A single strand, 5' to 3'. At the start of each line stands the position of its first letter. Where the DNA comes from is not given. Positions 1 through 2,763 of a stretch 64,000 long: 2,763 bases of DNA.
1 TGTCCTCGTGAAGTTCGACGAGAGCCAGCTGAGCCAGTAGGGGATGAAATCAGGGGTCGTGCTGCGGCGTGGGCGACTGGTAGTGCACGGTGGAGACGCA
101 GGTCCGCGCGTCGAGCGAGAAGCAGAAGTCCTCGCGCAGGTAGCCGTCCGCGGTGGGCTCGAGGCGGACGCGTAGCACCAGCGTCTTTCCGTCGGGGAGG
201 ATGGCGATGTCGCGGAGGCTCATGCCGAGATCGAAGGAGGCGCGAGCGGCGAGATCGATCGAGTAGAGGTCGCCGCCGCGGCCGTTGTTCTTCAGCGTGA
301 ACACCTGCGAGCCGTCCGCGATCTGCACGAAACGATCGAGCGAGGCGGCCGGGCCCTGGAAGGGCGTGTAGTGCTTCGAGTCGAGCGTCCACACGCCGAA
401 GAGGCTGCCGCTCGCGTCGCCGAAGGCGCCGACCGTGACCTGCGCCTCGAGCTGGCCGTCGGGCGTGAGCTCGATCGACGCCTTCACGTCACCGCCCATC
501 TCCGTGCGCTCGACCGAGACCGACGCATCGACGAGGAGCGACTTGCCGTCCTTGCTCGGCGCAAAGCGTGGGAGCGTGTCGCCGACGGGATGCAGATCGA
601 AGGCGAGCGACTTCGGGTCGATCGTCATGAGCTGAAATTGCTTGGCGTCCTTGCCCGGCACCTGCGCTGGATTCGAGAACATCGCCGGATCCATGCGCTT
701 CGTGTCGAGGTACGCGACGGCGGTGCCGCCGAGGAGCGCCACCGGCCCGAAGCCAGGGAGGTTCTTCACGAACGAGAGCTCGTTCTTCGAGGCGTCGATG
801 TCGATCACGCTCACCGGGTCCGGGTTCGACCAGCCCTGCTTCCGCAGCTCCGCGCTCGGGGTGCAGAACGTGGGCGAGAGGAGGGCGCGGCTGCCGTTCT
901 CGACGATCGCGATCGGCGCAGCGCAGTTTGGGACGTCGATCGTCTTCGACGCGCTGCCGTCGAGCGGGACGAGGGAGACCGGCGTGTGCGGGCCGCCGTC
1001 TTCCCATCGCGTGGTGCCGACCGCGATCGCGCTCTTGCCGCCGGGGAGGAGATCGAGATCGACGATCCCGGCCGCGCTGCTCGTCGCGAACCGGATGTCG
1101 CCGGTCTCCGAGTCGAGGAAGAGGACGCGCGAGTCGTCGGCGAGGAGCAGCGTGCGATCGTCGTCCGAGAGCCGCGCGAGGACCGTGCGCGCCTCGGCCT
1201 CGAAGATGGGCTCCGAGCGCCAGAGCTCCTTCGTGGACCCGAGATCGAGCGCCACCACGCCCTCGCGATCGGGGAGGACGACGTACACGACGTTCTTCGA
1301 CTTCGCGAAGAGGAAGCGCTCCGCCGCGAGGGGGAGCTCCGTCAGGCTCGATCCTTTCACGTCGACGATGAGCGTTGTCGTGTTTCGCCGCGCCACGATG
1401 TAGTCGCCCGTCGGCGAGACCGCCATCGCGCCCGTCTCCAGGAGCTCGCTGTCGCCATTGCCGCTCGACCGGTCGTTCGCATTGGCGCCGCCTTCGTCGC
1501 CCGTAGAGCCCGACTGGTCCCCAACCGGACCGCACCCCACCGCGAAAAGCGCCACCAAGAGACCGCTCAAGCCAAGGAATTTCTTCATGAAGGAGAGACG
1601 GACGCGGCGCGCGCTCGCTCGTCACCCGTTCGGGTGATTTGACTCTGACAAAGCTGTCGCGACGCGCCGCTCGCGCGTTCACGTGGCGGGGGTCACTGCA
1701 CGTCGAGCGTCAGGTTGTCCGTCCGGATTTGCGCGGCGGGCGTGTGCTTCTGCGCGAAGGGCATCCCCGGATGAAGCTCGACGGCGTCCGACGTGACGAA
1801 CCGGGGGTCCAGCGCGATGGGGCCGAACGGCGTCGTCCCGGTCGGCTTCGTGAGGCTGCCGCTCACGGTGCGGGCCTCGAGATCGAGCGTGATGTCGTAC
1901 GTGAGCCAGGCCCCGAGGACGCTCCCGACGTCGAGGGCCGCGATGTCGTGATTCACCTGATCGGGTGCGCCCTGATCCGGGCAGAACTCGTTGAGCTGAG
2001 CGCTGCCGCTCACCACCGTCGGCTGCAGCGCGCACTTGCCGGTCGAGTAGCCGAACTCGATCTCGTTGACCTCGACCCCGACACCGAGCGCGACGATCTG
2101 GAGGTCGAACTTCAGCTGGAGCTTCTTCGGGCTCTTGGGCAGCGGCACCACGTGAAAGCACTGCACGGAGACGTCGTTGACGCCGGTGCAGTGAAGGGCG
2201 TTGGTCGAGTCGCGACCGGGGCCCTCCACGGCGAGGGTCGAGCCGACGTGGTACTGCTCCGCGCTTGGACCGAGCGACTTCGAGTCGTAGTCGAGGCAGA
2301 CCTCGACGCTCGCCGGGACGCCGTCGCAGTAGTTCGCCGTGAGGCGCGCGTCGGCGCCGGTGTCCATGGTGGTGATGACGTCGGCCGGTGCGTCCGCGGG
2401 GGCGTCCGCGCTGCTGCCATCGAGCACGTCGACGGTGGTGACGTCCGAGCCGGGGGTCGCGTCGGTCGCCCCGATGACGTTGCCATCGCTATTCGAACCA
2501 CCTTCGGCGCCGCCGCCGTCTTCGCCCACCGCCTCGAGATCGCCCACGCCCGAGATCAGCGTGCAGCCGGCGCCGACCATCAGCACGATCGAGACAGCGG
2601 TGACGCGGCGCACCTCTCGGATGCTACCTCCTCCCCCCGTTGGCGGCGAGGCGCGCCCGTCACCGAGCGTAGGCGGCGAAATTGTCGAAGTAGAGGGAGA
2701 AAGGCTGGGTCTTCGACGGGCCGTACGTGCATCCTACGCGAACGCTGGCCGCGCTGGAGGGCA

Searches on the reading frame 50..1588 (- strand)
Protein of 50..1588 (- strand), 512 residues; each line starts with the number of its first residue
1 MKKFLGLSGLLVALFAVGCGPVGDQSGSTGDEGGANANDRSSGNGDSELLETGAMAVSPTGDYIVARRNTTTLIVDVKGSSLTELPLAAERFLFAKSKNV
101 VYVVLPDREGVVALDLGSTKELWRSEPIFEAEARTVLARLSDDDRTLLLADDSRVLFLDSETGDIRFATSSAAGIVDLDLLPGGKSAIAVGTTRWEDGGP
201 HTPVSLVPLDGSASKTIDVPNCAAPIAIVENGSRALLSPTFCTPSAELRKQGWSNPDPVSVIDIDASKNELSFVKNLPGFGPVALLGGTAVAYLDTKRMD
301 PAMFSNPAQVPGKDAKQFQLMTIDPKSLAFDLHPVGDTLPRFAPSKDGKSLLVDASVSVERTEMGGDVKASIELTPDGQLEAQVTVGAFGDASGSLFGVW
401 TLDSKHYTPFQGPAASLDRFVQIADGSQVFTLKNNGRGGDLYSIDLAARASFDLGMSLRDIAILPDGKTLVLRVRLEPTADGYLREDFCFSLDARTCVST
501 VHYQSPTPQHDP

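Call 11: search_protein_families(library=padloc, proteins=[window:50-1588:-], max_evalue=0.01)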
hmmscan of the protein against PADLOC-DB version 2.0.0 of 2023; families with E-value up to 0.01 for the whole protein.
window:50-1588:- (512 aa): 0 families

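Call 44: search_protein_families(library=pfam, proteins=[window:50-1588:-], max_evalue=1)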
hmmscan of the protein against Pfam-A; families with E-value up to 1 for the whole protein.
window:50-1588:- (512 aa): 2 families
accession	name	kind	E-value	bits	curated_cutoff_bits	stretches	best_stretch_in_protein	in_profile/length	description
PF13360.13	PQQ_2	-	0.00056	20.1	27.6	1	97-189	32-117/233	Outer membrane protein assembly factor BamB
PF01011.28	PQQ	-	0.28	10.2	26.7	1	97-178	56-148/595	Glucose/ethanol/alcohol dehydrogenase, beta-propeller domain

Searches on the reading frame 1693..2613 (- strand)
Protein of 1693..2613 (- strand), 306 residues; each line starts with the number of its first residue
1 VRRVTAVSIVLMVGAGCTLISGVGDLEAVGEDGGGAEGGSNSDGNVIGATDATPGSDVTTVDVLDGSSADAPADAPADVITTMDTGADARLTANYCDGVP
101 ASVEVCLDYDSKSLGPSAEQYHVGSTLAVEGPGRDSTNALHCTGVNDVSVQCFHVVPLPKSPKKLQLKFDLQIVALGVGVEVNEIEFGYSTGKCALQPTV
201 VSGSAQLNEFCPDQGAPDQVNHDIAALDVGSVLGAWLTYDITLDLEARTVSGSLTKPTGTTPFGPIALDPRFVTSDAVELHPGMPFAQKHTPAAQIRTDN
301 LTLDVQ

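Call 8: search_protein_families(library=pfam, proteins=[window:1693-2613:-], max_evalue=0.1)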
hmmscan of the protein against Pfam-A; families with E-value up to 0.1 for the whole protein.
window:1693-2613:- (306 aa): 0 families

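Call 9: search_protein_families(library=ncbifam, proteins=[window:1693-2613:-], max_evalue=0.1)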
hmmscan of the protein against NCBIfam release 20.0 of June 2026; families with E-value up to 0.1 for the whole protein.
window:1693-2613:- (306 aa): 0 families

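Call 11: search_protein_families(library=padloc, proteins=[window:1693-2613:-], max_evalue=0.01)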
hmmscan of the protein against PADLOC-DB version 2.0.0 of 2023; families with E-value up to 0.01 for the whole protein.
window:1693-2613:- (306 aa): 0 families
